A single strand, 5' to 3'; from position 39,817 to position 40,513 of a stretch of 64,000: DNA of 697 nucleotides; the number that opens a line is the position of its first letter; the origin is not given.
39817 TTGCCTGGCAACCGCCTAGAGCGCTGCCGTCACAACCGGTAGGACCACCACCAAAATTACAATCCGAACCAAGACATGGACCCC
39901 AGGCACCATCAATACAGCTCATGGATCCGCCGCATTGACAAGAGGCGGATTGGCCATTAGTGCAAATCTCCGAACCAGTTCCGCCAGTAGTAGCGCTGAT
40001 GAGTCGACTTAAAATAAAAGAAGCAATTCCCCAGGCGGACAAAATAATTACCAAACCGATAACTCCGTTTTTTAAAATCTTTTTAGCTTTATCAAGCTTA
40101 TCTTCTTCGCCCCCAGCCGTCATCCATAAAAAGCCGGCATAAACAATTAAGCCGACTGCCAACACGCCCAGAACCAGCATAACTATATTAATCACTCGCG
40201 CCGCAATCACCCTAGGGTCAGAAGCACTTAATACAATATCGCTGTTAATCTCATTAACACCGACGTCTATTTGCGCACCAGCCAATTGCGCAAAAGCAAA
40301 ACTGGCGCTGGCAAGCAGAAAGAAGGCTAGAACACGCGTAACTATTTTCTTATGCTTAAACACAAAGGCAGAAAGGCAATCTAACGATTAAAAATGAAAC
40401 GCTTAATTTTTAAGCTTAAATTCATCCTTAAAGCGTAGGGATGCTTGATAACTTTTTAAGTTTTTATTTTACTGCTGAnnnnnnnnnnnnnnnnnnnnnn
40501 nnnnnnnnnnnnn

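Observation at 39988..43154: Two adjacent paralogous VirB2/TrbC-like pilin modules used as N-terminal anchors of 0.9- and 2-kaa proteins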

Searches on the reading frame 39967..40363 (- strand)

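Call 6: search_protein_families(library=pfam, proteins=[window:39967-40363:-], max_evalue=1)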
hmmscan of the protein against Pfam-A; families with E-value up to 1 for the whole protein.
window:39967-40363:- (132 aa): 7 families
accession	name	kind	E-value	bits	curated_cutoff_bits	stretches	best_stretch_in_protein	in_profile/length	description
PF18895.5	T4SS_pilin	-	4.4e-13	49.5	26.6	1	53-117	8-71/71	Type IV secretion system pilin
PF06195.18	DUF996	-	0.0047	17.6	31.3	1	34-124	11-100/138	Protein of unknown function (DUF996)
PF04956.18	TrbC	-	0.0047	17.5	27.9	1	3-117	8-98/98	TrbC/VIRB2 pilin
PF02322.20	Cyt_bd_oxida_II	-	0.0084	15.9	35.6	1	20-118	120-212/302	Cytochrome bd terminal oxidase subunit II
PF10320.15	7TM_GPCR_Srsx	-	0.048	13.5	24.1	1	32-119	120-208/257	Serpentine type 7TM GPCR chemoreceptor Srsx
PF00599.22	Flu_M2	-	0.17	12.4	25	1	46-69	21-44/97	Influenza Matrix protein (M2)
PF03597.20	FixS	-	0.61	10.3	23.1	1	60-90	3-33/44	Cytochrome oxidase maturation protein cbb3-type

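Call 15: find_homologous_proteins(query=window:39967-40363:-, max_evalue=0.001)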
Query window:39967-40363:- (132 aa): 604 proteins with E <= 0.001 among 741 candidates; the best 120 are listed.
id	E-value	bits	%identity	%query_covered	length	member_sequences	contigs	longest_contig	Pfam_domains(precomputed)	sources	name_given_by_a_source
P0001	2.9e-46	174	70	95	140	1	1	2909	PF18895.6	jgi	-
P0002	7.2e-34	134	66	70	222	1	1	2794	PF18895.6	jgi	-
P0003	1.7e-32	130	57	93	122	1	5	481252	PF18895.6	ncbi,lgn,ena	-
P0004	1.2e-30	124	52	92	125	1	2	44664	PF18895.6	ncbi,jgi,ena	ncbi:MAG: hypothetical protein WC564_01035 [Patescibacteria group bacterium]|jgi:heme/copper-type cy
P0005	1.8e-30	123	52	92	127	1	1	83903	PF18895.6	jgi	-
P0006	2.5e-30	123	52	92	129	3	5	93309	PF18895.6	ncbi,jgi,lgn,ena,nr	ncbi:MAG TPA: pilin [Patescibacteria group bacterium]|nr:pilin [Patescibacteria group bacterium]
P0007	2.9e-30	123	60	74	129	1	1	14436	PF18895.6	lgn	-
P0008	2.9e-30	123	60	74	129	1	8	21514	PF18895.6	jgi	jgi:nitrate reductase NapE component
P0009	3.0e-30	123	60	74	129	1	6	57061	PF18895.6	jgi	jgi:nitrate reductase NapE component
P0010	4.1e-29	119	60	74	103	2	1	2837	PF18895.6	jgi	jgi:TRAP-type C4-dicarboxylate transport system permease small subunit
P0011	6.6e-29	118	55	92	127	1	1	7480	PF18895.6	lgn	-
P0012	7.2e-29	118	53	87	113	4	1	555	PF18895.6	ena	-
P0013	1.5e-28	117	53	93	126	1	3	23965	PF18895.6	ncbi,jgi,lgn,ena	-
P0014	2.3e-28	117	53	90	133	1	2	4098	PF18895.6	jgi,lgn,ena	-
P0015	4.2e-28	116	45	93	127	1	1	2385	PF18895.6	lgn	-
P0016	4.7e-28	116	52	93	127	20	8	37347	PF18895.6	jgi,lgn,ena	-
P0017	8.6e-28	115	47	92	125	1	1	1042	PF18895.6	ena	-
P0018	1.6e-27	114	46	92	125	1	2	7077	PF18895.6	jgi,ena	-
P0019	2.5e-27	113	52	93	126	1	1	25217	PF18895.6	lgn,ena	-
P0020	2.9e-27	113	56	71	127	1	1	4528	PF18895.6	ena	-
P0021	4.4e-27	113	46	92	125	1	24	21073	PF18895.6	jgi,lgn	jgi:nitrate reductase NapE component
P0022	4.7e-26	109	48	86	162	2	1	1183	PF18895.6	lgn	-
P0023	5.2e-26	109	50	87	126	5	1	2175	PF18895.6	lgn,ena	-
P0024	5.3e-26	109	51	86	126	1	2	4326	PF18895.6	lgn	-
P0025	6.0e-26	109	49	82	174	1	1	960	PF18895.6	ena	-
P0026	9.4e-26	108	47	92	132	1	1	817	PF18895.6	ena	-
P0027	9.5e-26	108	46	92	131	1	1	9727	PF18895.6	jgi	-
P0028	1.1e-25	108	46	92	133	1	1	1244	PF18895.6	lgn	-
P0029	2.8e-25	107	47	92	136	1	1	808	PF18895.6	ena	-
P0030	3.5e-25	106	45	92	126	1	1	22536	PF18895.6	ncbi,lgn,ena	-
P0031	6.4e-25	106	50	91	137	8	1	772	PF18895.6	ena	-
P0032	7.3e-25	105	49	95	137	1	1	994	PF18895.6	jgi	-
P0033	8.5e-25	105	48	92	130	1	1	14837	PF18895.6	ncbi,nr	ncbi:MAG: pilin [Patescibacteria group bacterium]|nr:pilin [Patescibacteria group bacterium]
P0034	9.1e-25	105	45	92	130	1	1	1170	PF18895.6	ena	-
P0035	9.7e-25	105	45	92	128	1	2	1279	PF18895.6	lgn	-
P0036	1.1e-24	105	49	90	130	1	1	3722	PF18895.6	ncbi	-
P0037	1.2e-24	105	54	78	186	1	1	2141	PF18895.6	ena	-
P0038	1.2e-24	105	53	77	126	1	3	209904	PF18895.6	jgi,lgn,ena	-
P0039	1.3e-24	105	50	87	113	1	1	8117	PF18895.6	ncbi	-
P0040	1.5e-24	104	47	94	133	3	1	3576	PF18895.6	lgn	-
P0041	1.8e-24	104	46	91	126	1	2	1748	PF18895.6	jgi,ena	jgi:Zn-dependent protease with chaperone function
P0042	2.0e-24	104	48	91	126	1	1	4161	PF18895.6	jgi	-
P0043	2.2e-24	104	57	68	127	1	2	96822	PF18895.6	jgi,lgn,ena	-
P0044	2.4e-24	104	57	68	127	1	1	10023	PF18895.6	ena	-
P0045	2.5e-24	104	47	86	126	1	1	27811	PF18895.6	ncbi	-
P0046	2.5e-24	104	53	77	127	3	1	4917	PF18895.6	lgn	-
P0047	2.6e-24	104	45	91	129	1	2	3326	PF18895.6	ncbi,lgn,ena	-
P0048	2.8e-24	103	49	94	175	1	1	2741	PF18895.6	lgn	-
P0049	3.5e-24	103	48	96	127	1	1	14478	PF18895.6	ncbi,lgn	-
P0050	3.5e-24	103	44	94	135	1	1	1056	PF18895.6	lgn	-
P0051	3.8e-24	103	49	81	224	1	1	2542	PF18895.6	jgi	jgi:hypothetical protein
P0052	4.3e-24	103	45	91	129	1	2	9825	PF18895.6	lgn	-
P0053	4.5e-24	103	48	97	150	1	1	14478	PF18895.6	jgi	jgi:hypothetical protein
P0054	5.2e-24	103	47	91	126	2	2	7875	PF18895.6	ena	-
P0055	6.0e-24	102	49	91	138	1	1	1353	PF18895.6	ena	-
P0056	6.7e-24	102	49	73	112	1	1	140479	PF18895.6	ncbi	-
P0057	7.3e-24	102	50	82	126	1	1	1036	PF18895.6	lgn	-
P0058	7.3e-24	102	50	89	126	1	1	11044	PF18895.6,PF04956.19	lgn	-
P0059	8.6e-24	102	45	98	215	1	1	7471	PF18895.6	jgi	jgi:hypothetical protein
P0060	8.9e-24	102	45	92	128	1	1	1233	PF18895.6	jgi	jgi:hypothetical protein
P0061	9.6e-24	102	45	93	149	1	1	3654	PF18895.6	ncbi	-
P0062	1.0e-23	102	60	63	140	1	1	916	PF18895.6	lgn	-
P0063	1.1e-23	102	58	67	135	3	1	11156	PF18895.6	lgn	-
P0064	1.3e-23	101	47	92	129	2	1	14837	PF18895.6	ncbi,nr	ncbi:MAG: pilin [Patescibacteria group bacterium]|nr:pilin [Patescibacteria group bacterium]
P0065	1.6e-23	101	52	77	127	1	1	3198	PF18895.6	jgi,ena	-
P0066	1.6e-23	101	49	91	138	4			PF18895.6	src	-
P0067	1.8e-23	101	60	64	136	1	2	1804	PF18895.6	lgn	-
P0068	3.1e-23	100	45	89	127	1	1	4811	PF18895.6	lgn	-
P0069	3.8e-23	100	59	63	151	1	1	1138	PF18895.6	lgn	-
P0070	4.0e-23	100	48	85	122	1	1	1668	PF18895.6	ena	-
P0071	4.3e-23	100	47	92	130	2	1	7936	PF18895.6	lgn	-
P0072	5.0e-23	99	53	81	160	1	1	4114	PF18895.6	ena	-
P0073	5.4e-23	99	47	92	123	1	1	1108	PF18895.6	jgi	jgi:hypothetical protein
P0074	5.7e-23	99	55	67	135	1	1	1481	PF18895.6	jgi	jgi:hypothetical protein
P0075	5.9e-23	99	50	80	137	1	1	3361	PF18895.6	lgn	-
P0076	6.5e-23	99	49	86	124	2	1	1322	PF18895.6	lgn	-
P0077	8.4e-23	99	45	95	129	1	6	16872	PF18895.6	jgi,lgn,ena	-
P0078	8.5e-23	99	46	95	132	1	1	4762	PF18895.6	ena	-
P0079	8.5e-23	99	47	93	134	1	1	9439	PF18895.6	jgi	jgi:hypothetical protein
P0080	9.8e-23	99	50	80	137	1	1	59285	PF18895.6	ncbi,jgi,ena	ncbi:MAG: hypothetical protein WC414_03870 [Patescibacteria group bacterium]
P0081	1.2e-22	98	48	90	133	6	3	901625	PF18895.6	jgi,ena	jgi:hypothetical protein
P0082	1.2e-22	98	46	92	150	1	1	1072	PF18895.6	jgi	jgi:type IV secretory pathway VirB2 component (pilin)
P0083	1.4e-22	98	47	86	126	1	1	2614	PF18895.6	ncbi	-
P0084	1.5e-22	98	60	62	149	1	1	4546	PF18895.6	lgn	-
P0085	1.6e-22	98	53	70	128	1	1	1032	PF18895.6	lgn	-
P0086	2.8e-22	97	44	95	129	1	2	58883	PF18895.6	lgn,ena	-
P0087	3.0e-22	97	58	79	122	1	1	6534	PF18895.6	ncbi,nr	ncbi:MAG TPA: pilin [Candidatus Methylomirabilis sp.]|nr:pilin [Candidatus Methylomirabilis sp.]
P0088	3.0e-22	97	43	98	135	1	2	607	PF18895.6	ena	-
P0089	3.3e-22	97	46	95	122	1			PF18895.6,PF04956.19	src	-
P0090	3.8e-22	97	60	63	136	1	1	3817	PF18895.6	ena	-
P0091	3.9e-22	97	56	59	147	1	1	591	PF18895.6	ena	-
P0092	4.1e-22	97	49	83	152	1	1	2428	PF18895.6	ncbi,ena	-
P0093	5.6e-22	96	58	79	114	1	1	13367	PF18895.6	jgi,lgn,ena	-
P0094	6.0e-22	96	49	78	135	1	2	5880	PF18895.6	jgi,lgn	-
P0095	6.9e-22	96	45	83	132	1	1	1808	PF18895.6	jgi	jgi:hypothetical protein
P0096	6.9e-22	96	48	86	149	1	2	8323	PF18895.6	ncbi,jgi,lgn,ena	-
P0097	7.8e-22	96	57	63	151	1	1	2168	PF18895.6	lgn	-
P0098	9.3e-22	95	52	86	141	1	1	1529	PF18895.6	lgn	-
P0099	1.1e-21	95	55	64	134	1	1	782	PF18895.6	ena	-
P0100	1.1e-21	95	44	92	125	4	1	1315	PF18895.6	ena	-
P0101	1.2e-21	95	46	95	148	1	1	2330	PF18895.6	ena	-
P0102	2.1e-21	94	47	88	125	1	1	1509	PF18895.6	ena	-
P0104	2.3e-21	94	45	92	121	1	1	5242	PF18895.6,PF04956.19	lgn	-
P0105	2.7e-21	94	47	89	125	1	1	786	PF18895.6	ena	-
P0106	2.9e-21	94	55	63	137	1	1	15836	PF18895.6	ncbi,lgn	-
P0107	3.1e-21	94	59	61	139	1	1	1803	PF18895.6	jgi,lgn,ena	-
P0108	3.3e-21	94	59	62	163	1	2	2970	PF18895.6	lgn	-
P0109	3.6e-21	93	54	63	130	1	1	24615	PF18895.6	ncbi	-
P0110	3.7e-21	93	54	64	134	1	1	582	PF18895.6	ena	-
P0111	3.8e-21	93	44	92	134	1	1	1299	PF18895.6,PF04956.19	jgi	jgi:hypothetical protein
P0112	4.3e-21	93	47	92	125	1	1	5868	PF18895.6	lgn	-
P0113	4.7e-21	93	46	82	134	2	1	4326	PF18895.6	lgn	-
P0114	5.4e-21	93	46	92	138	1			PF18895.6,PF04956.19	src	-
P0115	6.3e-21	93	55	63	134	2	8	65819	PF18895.6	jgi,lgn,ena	-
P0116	7.9e-21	92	42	94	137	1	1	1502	PF18895.6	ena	-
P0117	7.9e-21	92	58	63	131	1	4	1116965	PF18895.6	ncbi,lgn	-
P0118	8.5e-21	92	58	58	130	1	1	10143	PF18895.6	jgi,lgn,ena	jgi:Zn-dependent protease with chaperone function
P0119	9.4e-21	92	55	62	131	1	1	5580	PF18895.6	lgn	-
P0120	9.9e-21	92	54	61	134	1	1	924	PF18895.6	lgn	-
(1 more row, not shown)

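Call 20: find_encoding_contigs(protein=P0003, flank=10000, max_places=4)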
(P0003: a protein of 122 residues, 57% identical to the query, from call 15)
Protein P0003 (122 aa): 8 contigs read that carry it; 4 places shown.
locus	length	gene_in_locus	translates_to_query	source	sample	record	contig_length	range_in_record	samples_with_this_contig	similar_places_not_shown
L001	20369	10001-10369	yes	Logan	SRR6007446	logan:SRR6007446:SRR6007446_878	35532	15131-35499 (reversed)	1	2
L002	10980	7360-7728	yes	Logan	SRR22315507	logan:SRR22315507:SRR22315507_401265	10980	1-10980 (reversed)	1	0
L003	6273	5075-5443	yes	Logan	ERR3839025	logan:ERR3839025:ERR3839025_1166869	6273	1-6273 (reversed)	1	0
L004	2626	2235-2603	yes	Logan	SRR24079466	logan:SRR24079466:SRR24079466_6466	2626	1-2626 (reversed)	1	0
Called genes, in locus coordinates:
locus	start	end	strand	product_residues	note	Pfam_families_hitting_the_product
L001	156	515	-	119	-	PF01245:Ribosomal_L19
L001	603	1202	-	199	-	PF13189:Cytidylate_kin2, PF13207:AAA_17, PF13238:AAA_18, PF02224:Cytidylate_kin (weak)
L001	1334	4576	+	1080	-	PF02463:SMC_N, PF13175:AAA_15, PF13304:AAA_21 (weak)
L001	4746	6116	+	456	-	PF01547:SBP_bac_1, PF13416:SBP_bac_8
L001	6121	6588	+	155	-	PF18895:T4SS_pilin (weak)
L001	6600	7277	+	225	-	PF12844:HTH_19 (weak), PF13413:HTH_25, PF09136:Glucodextran_B (weak)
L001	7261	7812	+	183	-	PF01209:Ubie_methyltran, PF05175:MTS (weak), PF13847:Methyltransf_31, PF08241:Methyltransf_11, PF08242:Methyltransf_12, PF13649:Methyltransf_25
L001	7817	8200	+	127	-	-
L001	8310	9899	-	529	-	-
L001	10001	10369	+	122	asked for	PF18895:T4SS_pilin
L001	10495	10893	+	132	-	PF18895:T4SS_pilin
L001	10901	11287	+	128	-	PF18895:T4SS_pilin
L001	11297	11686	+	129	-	PF18895:T4SS_pilin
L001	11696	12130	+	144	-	PF18895:T4SS_pilin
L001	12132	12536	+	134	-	PF18895:T4SS_pilin (weak)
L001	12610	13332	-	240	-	-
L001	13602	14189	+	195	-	-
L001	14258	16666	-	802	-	PF01326:PPDK_N, PF00391:PEP-utilizers, PF02896:PEP-utilizers_C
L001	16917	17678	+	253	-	PF01790:LGT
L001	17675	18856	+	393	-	PF07690:MFS_1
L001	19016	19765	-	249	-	PF13641:Glyco_tranf_2_3, PF00535:Glycos_transf_2, PF10111:Glyco_tranf_2_2, PF13632:Glyco_trans_2_3 (weak)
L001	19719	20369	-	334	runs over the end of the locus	-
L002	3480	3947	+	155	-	PF18895:T4SS_pilin (weak)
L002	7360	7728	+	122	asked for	PF18895:T4SS_pilin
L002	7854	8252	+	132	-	PF18895:T4SS_pilin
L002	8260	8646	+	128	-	PF18895:T4SS_pilin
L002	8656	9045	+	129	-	PF18895:T4SS_pilin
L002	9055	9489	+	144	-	PF18895:T4SS_pilin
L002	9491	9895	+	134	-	PF18895:T4SS_pilin (weak)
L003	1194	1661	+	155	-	PF18895:T4SS_pilin (weak)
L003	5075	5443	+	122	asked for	PF18895:T4SS_pilin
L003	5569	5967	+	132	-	PF18895:T4SS_pilin (weak)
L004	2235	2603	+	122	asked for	PF18895:T4SS_pilin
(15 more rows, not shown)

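Call 39: search_solved_structures(query=A1, max_evalue=10, show_alignments=3)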
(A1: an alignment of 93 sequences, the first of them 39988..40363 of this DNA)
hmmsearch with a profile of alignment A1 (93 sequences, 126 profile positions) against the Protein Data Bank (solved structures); distinct sequences matched with E-value up to 10: 0.

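Call 46: predict_structure(alignment_id=A1)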
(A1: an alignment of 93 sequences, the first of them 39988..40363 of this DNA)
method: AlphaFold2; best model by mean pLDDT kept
length: 125 residues; sequences in the alignment: 93
mean_pLDDT: 75.8   pTM: 0.52
mean pLDDT of the five models: 75.8, 74.5, 74.0, 73.6, 71.1
residues with pLDDT >= 90: 44; 70-90: 32; 50-70: 39; < 50: 10
segments of 3 or more residues with pLDDT < 50: 1-3, 42-45
pLDDT, mean of each block of 10 residues (from residue 1): 55 65 56 52 56 83 91 92 89 93 93 87 71
secondary structure, 60 per line:
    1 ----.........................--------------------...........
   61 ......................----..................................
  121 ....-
elements in order: H5-29 H50-82 H87-124

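Call 50: fold_search(model_id=the predicted structure, library=pdb)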
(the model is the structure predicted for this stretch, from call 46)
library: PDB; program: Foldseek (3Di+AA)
matches with E <= 10: 155; with E <= 0.001: 0
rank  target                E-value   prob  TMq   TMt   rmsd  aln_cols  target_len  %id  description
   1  3tul_C                7.7e-01  0.69  0.51  0.49  10.2       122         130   16  Crystal structure of N-terminal region of Type III Secretion Major Translocator SipB (residues 82-226) (released 2012-02-15)
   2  4h54_A                8.2e-01  0.47  0.36  0.18  14.7       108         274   13  Crystal structure of the diguanylate cyclase DgcZ (released 2013-07-03)
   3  3tul_B                1.1e+00  0.60  0.51  0.48   7.7       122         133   15  Crystal structure of N-terminal region of Type III Secretion Major Translocator SipB (residues 82-226) (released 2012-02-15)
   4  3t9o_A                1.3e+00  0.30  0.36  0.41  17.2       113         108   13  Regulatory CZB domain of DgcZ (released 2012-09-05)
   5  5ulo_B                1.7e+00  0.35  0.35  0.20  11.6       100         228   13  Crystal Structure of 14-3-3 zeta in Complex with a Serine 124-phosphorylated TBC1D7 peptide (released 2018-01-31)
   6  7qsm_A                2.0e+00  0.23  0.37  0.43  10.8        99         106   14  Bovine complex I in lipid nanodisc, Deactive-ligand (composite) (released 2022-05-25)
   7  3tul_A                2.1e+00  0.16  0.34  0.32  10.3       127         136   12  Crystal structure of N-terminal region of Type III Secretion Major Translocator SipB (residues 82-226) (released 2012-02-15)
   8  8tt3_H                2.2e+00  0.41  0.37  0.20  23.5       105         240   13  S. thermodepolymerans KpsM-KpsE in Glycolipid 2 state with rigid body fitted KpsT (released 2024-04-17)
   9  2ch7_A                2.4e+00  0.14  0.32  0.16  23.8       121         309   16  Crystal structure of the cytoplasmic domain of a bacterial chemoreceptor from Thermotoga maritima (released 2006-04-18)
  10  9sv3_D                2.5e+00  0.35  0.40  0.22  11.4       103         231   12  Local refinement of EloB/EloC/VHL/CV2a/14-3-3zeta/ERa from pose 1 (released 2025-12-03)
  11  8ivz_A                2.5e+00  0.16  0.29  0.24   7.5        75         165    8  Crystal structure of talin R7 in complex with KANK1 KN motif (released 2023-11-08)
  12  3g6b_B                2.5e+00  0.13  0.32  0.22  26.2       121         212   12  Crystal structure of a Soluble Chemoreceptor from Thermotoga maritima Asn217Ile mutant (released 2009-07-28)
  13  3fd9_B                2.8e+00  0.35  0.38  0.23   3.2        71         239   14  Crystal Structure of the transcriptional anti-activator ExsD from Pseudomonas aeruginosa (released 2009-06-23)
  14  7q16                  2.8e+00  0.23  0.35  0.19  11.7       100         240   13  Human 14-3-3 zeta fused to the BAD peptide including phosphoserine-74 (released 2021-11-17)
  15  1urf_MODEL_1_A        2.8e+00  0.16  0.26  0.37   5.9        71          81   15  HR1b domain from PRK1 (released 2003-11-06)
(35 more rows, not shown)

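Call 52: search_protein_families(library=pfam, alignment_id=A1, max_evalue=0.01)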
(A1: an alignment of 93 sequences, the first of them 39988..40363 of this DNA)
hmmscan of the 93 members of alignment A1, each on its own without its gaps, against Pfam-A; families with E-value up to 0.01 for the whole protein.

A. member 1, window:39988-40363:- (125 aa): 3 families
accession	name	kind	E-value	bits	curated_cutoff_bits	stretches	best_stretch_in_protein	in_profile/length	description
PF18895.5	T4SS_pilin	-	3.8e-13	49.7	26.6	1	53-117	8-71/71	Type IV secretion system pilin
PF04956.18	TrbC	-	0.0037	17.9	27.9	0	3-117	8-98/98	TrbC/VIRB2 pilin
PF02322.20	Cyt_bd_oxida_II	-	0.0077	16.1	35.6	0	19-117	119-211/302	Cytochrome bd terminal oxidase subunit II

B. families by the number of members that match (of 93 scanned): 18 families
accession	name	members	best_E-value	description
PF18895.5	T4SS_pilin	93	9.5e-14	Type IV secretion system pilin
PF04956.18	TrbC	52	2.4e-08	TrbC/VIRB2 pilin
PF05987.18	DUF898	13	4.3e-05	Bacterial protein of unknown function (DUF898)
PF02322.20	Cyt_bd_oxida_II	4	0.00034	Cytochrome bd terminal oxidase subunit II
PF13491.11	FtsK_4TM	3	0.0006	4TM region of DNA translocase FtsK/SpoIIIE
PF12420.13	DUF3671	2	0.007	Fam-L, Fam-M like protein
PF06195.18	DUF996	1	0.0016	Protein of unknown function (DUF996)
PF25231.1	DUF7847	1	0.004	Domain of unknown function (DUF7847)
PF16936.10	Holin_9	1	0.0041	Putative holin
PF16481.10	DUF5058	1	0.0049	Domain of unknown function (DUF5058)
PF06024.17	Orf78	1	0.0051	Orf78 (ac78)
PF19606.4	DUF6111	1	0.0053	Family of unknown function (DUF6111)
PF04515.18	Choline_transpo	1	0.0058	Plasma-membrane choline transporter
PF19814.4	DUF6297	1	0.0067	Family of unknown function (DUF6297)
PF06664.17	WLS-like_TM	1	0.0079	Wntless-like, transmembrane domain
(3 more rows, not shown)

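Call 71: search_protein_representatives(alignment_id=A1)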
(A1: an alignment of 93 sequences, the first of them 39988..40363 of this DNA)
Query: 93 sequences, 126 profile positions. Proteins with E-value up to 0.001 (for the whole library): 70627; up to 1e-10: 23007; up to 1e-30: 865. The best 150 are listed.
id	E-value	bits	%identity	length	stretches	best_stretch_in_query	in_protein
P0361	1.9e-72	257.3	-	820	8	52-116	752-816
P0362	3.3e-71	253.3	-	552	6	4-117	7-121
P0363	6.3e-70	249.1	-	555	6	2-112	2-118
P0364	1.8e-62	225.1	-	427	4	42-116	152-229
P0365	1.5e-55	202.7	-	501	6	47-122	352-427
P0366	1.8e-55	202.4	-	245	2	5-124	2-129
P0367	5.0e-54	197.8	-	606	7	47-108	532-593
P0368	5.7e-52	191.1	-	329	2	35-124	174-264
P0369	1.3e-50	186.8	-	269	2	30-123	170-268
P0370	2.3e-50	185.9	-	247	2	6-124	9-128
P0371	9.6e-50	183.9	-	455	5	49-120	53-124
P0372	1.5e-49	183.3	-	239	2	15-125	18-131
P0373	2.3e-49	182.7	-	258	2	31-124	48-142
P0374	2.5e-49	182.6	-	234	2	34-119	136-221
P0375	2.6e-49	182.5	-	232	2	36-121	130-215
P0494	5.9e-36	139.4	-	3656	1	10-125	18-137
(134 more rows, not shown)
